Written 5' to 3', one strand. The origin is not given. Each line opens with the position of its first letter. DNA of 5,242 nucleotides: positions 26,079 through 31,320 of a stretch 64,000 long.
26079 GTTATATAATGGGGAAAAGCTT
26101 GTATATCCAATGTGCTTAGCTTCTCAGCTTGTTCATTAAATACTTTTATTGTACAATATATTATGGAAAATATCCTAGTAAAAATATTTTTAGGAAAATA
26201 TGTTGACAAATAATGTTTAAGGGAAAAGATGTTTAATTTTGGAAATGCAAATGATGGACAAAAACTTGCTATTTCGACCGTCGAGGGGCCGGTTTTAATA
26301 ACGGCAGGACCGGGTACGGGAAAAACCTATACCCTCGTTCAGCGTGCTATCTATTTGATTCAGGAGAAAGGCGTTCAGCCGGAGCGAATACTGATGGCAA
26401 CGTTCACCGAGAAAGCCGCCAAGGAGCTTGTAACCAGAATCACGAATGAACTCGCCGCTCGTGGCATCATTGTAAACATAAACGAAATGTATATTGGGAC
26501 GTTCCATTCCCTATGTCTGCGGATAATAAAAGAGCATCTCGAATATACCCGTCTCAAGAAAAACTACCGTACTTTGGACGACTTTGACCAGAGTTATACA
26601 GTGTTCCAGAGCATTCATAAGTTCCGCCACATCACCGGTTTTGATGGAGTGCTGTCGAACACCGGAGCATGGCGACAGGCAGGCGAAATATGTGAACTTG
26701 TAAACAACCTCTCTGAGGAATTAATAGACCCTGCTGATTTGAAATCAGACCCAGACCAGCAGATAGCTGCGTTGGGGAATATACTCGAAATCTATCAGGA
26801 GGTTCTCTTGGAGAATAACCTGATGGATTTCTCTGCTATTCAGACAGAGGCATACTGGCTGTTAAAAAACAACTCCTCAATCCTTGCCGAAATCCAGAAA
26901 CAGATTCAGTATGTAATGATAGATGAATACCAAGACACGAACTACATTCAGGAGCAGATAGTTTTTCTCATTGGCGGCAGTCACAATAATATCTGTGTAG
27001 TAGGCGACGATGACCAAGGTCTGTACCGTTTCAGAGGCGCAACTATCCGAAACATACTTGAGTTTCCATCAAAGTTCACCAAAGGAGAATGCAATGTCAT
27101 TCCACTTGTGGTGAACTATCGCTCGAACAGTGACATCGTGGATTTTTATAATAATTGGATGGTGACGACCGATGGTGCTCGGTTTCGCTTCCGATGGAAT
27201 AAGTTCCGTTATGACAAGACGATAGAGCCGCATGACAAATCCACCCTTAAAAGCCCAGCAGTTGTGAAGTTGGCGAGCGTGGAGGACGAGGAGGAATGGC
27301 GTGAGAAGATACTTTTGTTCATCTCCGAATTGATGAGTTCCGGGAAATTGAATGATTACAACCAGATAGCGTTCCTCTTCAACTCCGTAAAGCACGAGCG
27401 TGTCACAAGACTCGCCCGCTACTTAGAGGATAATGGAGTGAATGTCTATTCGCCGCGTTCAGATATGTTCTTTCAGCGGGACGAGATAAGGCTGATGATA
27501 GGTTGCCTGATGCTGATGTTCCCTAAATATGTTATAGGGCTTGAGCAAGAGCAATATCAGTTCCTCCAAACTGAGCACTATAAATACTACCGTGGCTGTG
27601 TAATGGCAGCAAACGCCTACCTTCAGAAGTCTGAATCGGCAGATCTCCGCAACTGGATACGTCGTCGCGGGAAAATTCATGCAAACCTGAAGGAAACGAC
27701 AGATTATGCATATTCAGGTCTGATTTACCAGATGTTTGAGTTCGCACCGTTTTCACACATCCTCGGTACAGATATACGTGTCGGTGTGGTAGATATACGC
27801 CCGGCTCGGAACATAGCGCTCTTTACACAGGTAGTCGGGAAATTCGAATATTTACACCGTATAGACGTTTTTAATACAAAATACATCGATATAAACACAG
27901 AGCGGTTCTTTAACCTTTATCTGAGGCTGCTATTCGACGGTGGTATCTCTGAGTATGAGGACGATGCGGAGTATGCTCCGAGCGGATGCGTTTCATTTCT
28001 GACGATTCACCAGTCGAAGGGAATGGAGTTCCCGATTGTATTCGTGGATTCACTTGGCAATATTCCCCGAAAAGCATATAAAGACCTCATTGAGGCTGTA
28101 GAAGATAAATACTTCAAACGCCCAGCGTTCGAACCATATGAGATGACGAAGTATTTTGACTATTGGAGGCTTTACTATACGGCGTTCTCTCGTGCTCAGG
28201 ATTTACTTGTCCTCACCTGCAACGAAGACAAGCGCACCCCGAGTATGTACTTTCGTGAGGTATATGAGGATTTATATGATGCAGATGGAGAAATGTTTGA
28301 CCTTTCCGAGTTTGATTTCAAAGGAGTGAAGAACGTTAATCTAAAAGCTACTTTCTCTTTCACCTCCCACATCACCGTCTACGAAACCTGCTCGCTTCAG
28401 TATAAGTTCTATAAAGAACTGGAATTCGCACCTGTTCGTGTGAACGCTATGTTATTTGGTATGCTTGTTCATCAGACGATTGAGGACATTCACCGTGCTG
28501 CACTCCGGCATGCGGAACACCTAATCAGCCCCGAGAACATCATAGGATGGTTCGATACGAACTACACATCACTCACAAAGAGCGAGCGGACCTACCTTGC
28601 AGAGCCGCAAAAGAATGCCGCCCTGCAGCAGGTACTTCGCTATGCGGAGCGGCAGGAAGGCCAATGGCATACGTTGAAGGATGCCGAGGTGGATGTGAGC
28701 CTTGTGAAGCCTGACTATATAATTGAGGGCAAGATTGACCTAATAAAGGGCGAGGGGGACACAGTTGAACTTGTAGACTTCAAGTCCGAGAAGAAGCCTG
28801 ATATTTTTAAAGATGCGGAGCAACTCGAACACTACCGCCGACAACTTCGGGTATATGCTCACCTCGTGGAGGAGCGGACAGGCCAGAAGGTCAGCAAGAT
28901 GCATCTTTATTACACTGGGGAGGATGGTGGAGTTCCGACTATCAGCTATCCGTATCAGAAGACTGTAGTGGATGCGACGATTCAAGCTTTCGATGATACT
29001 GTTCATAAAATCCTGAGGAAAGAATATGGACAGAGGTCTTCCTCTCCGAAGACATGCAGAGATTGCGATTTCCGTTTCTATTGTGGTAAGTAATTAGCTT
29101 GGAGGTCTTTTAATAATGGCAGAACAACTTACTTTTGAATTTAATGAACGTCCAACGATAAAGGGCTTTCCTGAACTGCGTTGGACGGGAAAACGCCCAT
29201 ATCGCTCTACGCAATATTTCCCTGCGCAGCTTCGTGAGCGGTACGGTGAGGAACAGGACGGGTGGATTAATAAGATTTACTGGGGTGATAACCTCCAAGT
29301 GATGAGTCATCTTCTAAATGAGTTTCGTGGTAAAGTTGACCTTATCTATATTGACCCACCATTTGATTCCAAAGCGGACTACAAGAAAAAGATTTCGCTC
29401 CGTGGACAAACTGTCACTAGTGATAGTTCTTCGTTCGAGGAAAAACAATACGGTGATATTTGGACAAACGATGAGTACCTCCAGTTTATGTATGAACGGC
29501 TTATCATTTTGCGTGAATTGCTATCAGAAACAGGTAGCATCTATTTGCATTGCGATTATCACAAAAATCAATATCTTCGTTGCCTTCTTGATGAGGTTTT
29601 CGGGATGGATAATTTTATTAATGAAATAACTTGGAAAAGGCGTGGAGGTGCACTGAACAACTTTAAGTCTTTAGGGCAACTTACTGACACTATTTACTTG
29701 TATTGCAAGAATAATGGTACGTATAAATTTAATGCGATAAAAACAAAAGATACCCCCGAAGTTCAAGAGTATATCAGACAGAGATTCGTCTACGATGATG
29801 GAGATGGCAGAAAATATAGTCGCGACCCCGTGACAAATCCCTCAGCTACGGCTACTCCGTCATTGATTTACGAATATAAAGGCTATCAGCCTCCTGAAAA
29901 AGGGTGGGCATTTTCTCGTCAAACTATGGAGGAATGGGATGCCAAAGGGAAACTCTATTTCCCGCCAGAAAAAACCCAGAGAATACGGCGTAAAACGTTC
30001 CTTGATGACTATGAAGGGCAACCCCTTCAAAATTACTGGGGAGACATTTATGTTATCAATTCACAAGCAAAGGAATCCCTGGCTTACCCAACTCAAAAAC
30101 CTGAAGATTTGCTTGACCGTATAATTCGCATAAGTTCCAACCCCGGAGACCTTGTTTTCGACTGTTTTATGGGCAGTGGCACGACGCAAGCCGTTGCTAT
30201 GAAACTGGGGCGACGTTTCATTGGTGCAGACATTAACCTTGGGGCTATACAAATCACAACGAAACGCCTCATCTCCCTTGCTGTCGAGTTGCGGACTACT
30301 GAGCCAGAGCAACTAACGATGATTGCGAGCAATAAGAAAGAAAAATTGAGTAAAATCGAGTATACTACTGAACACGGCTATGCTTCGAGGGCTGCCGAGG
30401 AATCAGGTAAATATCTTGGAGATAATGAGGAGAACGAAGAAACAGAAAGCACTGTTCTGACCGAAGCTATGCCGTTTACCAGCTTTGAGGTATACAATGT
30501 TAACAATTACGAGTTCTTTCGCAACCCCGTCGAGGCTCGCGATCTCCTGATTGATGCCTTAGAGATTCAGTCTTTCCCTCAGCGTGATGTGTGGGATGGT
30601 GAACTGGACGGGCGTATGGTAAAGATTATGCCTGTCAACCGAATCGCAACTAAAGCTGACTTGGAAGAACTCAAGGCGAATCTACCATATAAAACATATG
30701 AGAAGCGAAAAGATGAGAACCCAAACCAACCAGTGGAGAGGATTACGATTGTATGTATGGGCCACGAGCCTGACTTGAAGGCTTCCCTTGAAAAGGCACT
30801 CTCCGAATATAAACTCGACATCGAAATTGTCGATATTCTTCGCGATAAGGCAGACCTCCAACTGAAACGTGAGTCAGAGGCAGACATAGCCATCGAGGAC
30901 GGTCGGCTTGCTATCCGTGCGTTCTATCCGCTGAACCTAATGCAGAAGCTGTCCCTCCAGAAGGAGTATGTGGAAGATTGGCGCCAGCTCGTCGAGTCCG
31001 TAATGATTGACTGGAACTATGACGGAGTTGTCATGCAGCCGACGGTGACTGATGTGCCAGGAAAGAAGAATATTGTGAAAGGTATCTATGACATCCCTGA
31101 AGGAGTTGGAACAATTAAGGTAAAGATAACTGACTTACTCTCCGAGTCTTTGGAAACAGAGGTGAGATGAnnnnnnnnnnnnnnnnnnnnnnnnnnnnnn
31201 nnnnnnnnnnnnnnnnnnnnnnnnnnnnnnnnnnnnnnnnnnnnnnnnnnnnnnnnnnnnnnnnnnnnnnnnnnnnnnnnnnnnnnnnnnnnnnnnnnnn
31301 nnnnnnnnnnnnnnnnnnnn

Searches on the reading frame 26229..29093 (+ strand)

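Call 8: search_protein_families(library=pfam, proteins=[window:26229-29093:+], max_evalue=0.001)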
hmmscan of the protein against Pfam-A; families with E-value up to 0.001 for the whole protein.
window:26229-29093:+ (954 aa): 8 families
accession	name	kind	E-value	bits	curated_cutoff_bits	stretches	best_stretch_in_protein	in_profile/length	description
PF00580.27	UvrD-helicase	-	8.1e-75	252.4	23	1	8-283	2-270/271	UvrD/REP helicase N-terminal domain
PF12705.13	PDDEXK_1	-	7.4e-23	82.2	22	1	713-952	5-246/247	PD-(D/E)XK nuclease superfamily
PF13245.12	AAA_19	-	2.2e-20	73.6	25.1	1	13-269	3-134/134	AAA domain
PF13361.12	UvrD_C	-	5e-18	66.1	25.6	2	292-431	2-123/350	UvrD-like helicase C-terminal domain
PF13538.12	UvrD_C_2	-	1.2e-08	35.1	27.4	0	590-607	4-21/52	UvrD-like helicase C-terminal domain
PF13086.12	AAA_11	-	2.5e-05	24.6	27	1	12-79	7-81/257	AAA domain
PF01930.23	Cas_Cas4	-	0.0004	21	22.7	1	829-952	52-158/160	Domain of unknown function DUF83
PF13604.12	AAA_30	-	0.00058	20.1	27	0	8-70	3-65/191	AAA domain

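Call 86: search_protein_families(library=padloc, proteins=[window:26229-29093:+], max_evalue=0.00001)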
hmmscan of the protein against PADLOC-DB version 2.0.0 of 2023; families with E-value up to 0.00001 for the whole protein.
window:26229-29093:+ (954 aa): 59 families (the best 25 are shown)
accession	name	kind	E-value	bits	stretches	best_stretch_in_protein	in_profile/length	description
PDLC03802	RTasHel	-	5.9e-60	201.8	1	7-421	6-354/675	DRT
PDLC00114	GajB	-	1.5e-57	193.5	1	7-429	8-401/635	UrvD helicase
PDLC00127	GajB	-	8.6e-49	164.5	1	6-314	8-292/594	UrvD helicase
PDLC00132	GajB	-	1.3e-48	164.1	1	11-308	8-296/625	UrvD helicase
PDLC00117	GajB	-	1.3e-41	140.8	1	7-309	16-300/604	UrvD helicase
PDLC00103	GajB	-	1.1e-37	128.3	1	18-432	27-402/612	UrvD helicase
PDLC00119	GajB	-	3.9e-34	116.5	1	17-309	13-298/565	UrvD helicase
PDLC00133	GajB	-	4.7e-34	116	1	7-312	12-291/382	UrvD helicase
PDLC00107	GajB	-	1.4e-32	111.1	1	9-308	17-297/587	UrvD helicase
PDLC00123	GajB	-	2.3e-28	97.1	2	169-313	121-261/540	UrvD helicase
PDLC00110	GajB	-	9.9e-27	91.8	1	22-312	62-362/725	UrvD helicase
PDLC00129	GajB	-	3.7e-26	89.9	1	18-311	24-309/594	UrvD helicase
PDLC00112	GajB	-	6e-26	89.2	1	14-305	13-289/581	UrvD helicase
PDLC00134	GajB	-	8.3e-26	89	1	23-405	32-376/431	UrvD helicase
PDLC00121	GajB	-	1.4e-24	84.6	1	21-318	20-290/565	UrvD helicase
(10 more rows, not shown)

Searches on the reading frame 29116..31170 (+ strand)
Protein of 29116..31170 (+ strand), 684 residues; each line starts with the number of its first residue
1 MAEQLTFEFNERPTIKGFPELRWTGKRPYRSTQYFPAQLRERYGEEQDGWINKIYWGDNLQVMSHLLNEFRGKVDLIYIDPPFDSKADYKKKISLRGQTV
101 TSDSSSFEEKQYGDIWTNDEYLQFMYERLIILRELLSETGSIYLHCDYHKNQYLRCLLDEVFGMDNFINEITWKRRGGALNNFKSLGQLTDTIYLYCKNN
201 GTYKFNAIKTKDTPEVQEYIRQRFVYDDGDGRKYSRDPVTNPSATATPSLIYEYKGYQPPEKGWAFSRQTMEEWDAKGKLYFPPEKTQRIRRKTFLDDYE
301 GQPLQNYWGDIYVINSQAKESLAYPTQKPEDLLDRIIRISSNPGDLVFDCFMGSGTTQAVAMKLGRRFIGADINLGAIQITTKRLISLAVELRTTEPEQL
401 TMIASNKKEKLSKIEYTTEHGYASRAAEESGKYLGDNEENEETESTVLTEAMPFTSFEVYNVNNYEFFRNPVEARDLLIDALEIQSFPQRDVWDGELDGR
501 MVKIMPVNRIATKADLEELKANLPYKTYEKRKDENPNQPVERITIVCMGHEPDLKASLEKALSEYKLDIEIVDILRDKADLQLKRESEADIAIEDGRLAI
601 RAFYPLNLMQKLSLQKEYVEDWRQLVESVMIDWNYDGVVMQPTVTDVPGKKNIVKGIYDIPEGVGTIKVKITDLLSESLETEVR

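Call 8: search_protein_families(library=pfam, proteins=[window:29116-31170:+], max_evalue=0.001)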
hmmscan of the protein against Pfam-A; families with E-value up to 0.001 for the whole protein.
window:29116-31170:+ (684 aa): 1 family
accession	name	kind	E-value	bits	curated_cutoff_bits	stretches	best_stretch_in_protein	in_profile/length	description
PF01555.25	N6_N4_Mtase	-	1.4e-49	169.5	26.7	1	74-382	1-220/221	DNA methylase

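Call 86: search_protein_families(library=padloc, proteins=[window:29116-31170:+], max_evalue=0.00001)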
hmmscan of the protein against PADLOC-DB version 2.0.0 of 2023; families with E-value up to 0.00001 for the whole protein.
window:29116-31170:+ (684 aa): 55 families (the best 25 are shown)
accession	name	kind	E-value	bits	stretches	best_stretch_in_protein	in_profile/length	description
PDLC03354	MTase_II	-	2.6e-76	255.3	1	51-414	60-415/425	Type II methyltransferase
PDLC03633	MTase_III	-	1.4e-59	200.4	2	44-210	70-241/616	Type III methyltransferase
PDLC03644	MTase_III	-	8.2e-54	181.2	1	19-385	2-393/542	Type III methyltransferase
PDLC03339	MTase_II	-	6e-52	174.7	2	51-238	3-176/399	Type II methyltransferase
PDLC03635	MTase_III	-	1.9e-50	170.3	2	52-222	219-372/708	Type III methyltransferase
PDLC03638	MTase_III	-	3.6e-49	165.8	1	45-373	377-665/816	Type III methyltransferase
PDLC03300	MTase_II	-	7.7e-46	154.5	2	305-394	198-286/302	Type II methyltransferase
PDLC03636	MTase_III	-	3.9e-45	152.7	2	47-209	42-184/575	Type III methyltransferase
PDLC03634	MTase_III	-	1.4e-44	151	1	20-364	59-429/621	Type III methyltransferase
PDLC03641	MTase_III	-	1.8e-44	150.4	1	54-479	107-547/657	Type III methyltransferase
PDLC03371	MTase_II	-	8.3e-40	135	1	49-388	8-255/260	Type II methyltransferase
PDLC03632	MTase_III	-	2.9e-32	109.7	2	45-252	156-372/983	Type III methyltransferase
PDLC03299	MTase_II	-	4.8e-31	106.3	2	315-386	187-258/296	Type II methyltransferase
PDLC03640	MTase_III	-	1.9e-28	97.2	2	53-200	45-200/654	Type III methyltransferase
PDLC03738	oMTase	-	1.2e-26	91.3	2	323-421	203-297/376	orphan methyltransferase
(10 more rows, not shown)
